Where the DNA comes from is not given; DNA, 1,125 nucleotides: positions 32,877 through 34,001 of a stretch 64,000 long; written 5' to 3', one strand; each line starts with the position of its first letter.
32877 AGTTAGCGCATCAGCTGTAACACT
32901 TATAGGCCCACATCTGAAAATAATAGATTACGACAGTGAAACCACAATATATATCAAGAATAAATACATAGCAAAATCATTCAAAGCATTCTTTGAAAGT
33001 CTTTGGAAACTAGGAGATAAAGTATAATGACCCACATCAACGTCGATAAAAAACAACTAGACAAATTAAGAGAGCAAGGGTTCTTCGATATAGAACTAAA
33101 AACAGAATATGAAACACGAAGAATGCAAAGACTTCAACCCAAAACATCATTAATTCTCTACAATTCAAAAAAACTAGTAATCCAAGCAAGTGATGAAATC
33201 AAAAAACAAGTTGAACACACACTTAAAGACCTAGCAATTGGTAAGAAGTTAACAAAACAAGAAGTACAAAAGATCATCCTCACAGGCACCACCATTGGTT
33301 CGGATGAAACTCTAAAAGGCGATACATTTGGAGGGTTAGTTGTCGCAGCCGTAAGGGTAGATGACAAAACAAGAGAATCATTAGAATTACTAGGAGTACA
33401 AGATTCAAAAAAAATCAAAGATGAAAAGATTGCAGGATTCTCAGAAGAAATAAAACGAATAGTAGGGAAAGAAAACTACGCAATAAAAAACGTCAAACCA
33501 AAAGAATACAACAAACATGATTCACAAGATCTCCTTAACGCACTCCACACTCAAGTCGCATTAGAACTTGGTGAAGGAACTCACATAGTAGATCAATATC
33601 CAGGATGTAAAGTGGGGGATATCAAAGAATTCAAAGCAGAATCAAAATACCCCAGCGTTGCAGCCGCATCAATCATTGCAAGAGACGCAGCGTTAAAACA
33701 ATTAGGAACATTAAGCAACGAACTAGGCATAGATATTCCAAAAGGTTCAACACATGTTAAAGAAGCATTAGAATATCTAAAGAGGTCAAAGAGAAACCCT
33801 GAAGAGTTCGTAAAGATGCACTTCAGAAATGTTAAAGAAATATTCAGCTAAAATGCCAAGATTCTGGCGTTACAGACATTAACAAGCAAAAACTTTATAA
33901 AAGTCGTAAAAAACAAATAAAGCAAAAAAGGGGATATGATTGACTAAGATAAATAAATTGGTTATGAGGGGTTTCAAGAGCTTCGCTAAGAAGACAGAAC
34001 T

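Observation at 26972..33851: RNase HII and an RNase HIII-like paralogue both embedded in the cassette array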

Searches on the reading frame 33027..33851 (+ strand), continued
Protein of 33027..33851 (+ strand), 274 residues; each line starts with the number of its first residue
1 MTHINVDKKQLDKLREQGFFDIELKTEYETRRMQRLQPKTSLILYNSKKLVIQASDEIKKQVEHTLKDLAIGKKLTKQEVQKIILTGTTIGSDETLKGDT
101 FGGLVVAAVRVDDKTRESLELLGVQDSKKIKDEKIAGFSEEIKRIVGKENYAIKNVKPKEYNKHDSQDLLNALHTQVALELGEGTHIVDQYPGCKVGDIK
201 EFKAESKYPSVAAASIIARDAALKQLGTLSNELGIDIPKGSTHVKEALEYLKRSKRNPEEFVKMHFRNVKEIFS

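Call 68: find_encoding_contigs(protein=P0001, flank=8000, max_places=4)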
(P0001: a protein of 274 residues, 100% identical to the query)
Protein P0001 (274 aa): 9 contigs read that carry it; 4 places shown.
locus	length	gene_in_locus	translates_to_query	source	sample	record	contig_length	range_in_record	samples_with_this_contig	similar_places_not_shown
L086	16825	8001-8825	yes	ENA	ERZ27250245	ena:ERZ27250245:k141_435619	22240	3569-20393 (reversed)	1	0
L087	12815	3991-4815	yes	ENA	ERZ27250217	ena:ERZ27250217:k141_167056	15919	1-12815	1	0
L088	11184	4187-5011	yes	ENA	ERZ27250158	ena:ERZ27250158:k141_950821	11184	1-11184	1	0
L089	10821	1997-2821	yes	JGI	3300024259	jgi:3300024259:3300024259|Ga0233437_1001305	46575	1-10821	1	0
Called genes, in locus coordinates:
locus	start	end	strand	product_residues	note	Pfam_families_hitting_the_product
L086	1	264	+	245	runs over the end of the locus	PF01978:TrmB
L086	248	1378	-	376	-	PF13433:Peripla_BP_5, PF13458:Peripla_BP_6, PF01094:ANF_receptor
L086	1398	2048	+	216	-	PF01351:RNase_HII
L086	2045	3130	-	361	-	PF13433:Peripla_BP_5 (faint), PF13458:Peripla_BP_6, PF01094:ANF_receptor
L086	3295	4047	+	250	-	PF01978:TrmB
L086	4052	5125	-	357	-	PF04348:LppC, PF13433:Peripla_BP_5, PF13458:Peripla_BP_6, PF01094:ANF_receptor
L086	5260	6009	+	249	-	PF01978:TrmB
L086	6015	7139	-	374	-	PF13433:Peripla_BP_5, PF13458:Peripla_BP_6, PF01094:ANF_receptor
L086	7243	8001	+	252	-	PF01978:TrmB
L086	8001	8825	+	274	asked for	PF01351:RNase_HII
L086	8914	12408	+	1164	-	PF02463:SMC_N, PF13175:AAA_15, PF13304:AAA_21 (weak), PF13476:AAA_23, PF06470:SMC_hinge, PF13304:AAA_21 (weak)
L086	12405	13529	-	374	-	PF13439:Glyco_transf_4, PF13579:Glyco_trans_4_4, PF00534:Glycos_transf_1, PF13692:Glyco_trans_1_4, PF13524:Glyco_trans_1_2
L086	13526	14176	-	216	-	PF02585:PIG-L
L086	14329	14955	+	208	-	-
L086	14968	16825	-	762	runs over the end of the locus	-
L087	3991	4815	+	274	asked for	PF01351:RNase_HII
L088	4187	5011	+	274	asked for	PF01351:RNase_HII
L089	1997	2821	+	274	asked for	PF01351:RNase_HII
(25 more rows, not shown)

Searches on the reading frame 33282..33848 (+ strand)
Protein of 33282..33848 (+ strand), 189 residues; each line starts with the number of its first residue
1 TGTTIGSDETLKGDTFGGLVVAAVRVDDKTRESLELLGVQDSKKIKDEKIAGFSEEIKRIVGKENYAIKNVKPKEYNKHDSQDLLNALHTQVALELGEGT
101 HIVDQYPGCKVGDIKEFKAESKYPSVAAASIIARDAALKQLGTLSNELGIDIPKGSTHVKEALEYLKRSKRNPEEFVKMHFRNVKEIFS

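Call 33: search_protein_families(library=ncbifam, proteins=[window:33282-33848:+], max_evalue=10)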
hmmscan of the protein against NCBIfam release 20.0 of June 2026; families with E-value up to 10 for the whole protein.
window:33282-33848:+ (189 aa): 11 families
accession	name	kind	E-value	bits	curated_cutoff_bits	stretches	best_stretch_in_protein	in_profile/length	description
TIGR00716.1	rnhC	equivalog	1.4e-28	100.1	161.2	1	4-183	83-284/284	ribonuclease HIII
TIGR00729.1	TIGR00729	equivalog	3.2e-16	60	123.3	2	5-92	2-87/207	ribonuclease HII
NF000595.1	PRK00015.1-3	equivalog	5.1e-11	42.9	167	1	4-154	4-157/188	ribonuclease HII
NF010537.0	PRK13925.1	equivalog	1.7e-09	37.6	252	1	4-141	12-155/200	ribonuclease HII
NF000596.1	PRK00015.1-4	equivalog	1e-07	32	251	1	5-169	3-167/186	ribonuclease HII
NF000594.1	PRK00015.1-1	equivalog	2.5e-07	30.6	243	1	6-152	73-219/251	ribonuclease HII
NF000598.1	PRK00015.2-2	equivalog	7.3e-06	25.8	273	1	5-157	23-179/203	ribonuclease HII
NF011119.0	PRK14550.1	equivalog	1.6e-05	25.1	350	1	4-141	2-130/204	ribonuclease HII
NF010538.0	PRK13926.1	equivalog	0.00041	20.6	285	1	5-170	25-192/213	ribonuclease HII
NF000600.1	PRK00015.2-4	equivalog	0.0011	18.6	364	1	2-151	28-180/212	ribonuclease HII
NF041190.2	encap_f4a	exception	0.052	14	90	1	43-117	14-89/92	family 4A encapsulin nanocompartment shell protein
